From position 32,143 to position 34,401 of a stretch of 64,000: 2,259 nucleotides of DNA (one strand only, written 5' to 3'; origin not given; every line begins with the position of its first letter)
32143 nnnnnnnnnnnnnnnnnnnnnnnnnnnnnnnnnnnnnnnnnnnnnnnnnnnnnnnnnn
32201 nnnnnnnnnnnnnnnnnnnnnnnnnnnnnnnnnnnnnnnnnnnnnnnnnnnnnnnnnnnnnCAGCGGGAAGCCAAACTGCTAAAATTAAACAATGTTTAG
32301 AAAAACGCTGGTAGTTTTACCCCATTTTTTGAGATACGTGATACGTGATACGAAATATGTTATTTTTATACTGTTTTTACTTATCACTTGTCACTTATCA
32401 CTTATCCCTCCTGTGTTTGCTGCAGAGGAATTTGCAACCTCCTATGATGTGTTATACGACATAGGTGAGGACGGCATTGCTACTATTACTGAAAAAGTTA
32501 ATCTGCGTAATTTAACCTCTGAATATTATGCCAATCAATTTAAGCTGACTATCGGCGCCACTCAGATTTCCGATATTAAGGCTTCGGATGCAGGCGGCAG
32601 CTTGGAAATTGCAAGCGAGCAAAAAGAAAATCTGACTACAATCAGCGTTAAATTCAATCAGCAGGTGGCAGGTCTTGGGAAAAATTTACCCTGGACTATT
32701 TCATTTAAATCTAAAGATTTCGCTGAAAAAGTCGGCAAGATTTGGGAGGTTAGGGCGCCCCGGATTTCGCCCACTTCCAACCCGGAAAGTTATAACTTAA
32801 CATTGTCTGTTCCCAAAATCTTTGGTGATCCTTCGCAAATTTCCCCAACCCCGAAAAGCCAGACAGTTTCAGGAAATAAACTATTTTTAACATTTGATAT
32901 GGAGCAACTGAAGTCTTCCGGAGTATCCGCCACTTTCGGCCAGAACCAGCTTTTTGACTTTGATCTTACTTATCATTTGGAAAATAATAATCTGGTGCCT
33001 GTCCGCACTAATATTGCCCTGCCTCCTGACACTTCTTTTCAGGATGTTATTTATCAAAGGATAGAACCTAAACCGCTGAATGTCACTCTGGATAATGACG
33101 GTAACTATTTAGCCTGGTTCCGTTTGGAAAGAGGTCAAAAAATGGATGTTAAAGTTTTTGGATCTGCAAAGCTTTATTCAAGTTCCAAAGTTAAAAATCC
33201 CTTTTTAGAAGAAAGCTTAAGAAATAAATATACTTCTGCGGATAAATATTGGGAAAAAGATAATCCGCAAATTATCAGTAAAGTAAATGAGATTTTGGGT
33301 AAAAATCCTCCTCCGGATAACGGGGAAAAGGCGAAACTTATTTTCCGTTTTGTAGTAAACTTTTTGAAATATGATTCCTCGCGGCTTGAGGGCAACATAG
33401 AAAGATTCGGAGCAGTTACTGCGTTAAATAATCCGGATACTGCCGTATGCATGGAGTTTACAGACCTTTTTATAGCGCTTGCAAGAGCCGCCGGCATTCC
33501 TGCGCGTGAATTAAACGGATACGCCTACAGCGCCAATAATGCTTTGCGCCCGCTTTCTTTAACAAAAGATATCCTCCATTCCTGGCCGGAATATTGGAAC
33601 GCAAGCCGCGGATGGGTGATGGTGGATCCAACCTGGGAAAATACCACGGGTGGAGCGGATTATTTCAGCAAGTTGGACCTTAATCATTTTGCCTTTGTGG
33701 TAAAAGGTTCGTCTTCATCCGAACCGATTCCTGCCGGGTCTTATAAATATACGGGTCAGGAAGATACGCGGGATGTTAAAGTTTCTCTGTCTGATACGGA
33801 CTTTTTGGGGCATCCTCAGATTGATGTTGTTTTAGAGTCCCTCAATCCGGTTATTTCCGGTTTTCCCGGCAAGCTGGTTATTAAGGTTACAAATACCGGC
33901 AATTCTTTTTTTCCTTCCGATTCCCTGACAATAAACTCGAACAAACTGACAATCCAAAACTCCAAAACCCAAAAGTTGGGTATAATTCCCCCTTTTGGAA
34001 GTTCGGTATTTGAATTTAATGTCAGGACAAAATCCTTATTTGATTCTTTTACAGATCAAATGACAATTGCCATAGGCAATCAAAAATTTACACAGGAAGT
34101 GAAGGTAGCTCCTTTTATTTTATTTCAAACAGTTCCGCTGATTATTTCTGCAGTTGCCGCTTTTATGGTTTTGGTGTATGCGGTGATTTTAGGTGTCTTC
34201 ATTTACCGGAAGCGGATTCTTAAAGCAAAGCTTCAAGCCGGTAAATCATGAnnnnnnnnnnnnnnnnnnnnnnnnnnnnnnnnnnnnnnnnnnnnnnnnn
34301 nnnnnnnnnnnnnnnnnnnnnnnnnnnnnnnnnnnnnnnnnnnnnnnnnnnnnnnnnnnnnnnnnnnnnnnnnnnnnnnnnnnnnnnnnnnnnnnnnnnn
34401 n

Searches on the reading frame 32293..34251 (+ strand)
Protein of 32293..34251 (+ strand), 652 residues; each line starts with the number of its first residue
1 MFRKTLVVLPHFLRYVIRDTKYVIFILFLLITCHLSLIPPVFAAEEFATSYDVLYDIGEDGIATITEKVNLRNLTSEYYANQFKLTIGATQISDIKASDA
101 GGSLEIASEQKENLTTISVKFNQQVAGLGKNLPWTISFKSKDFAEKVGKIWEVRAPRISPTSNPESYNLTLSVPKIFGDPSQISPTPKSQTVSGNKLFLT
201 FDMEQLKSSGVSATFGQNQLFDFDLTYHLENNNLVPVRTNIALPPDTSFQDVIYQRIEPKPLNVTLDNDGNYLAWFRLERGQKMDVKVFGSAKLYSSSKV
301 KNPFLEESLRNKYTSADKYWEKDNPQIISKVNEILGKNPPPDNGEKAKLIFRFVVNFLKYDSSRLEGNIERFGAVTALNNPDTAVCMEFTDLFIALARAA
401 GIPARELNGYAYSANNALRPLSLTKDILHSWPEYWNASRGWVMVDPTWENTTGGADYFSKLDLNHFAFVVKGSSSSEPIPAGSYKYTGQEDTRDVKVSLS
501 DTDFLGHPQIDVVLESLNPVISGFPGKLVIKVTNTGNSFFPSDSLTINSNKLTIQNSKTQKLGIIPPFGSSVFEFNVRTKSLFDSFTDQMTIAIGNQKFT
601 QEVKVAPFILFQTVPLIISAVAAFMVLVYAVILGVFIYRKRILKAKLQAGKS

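Call 8: search_protein_families(library=pfam, proteins=[window:32293-34251:+], max_evalue=0.1)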
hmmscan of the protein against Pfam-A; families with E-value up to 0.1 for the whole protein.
window:32293-34251:+ (652 aa): 2 families
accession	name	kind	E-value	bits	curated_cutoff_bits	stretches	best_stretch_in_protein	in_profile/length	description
PF01841.26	Transglut_core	-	1.2e-16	61.3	23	1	340-446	13-108/108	Transglutaminase-like superfamily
PF09972.14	DUF2207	-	0.091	13.4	24.4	0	49-106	3-58/172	Predicted membrane protein (DUF2207) N-terminal domain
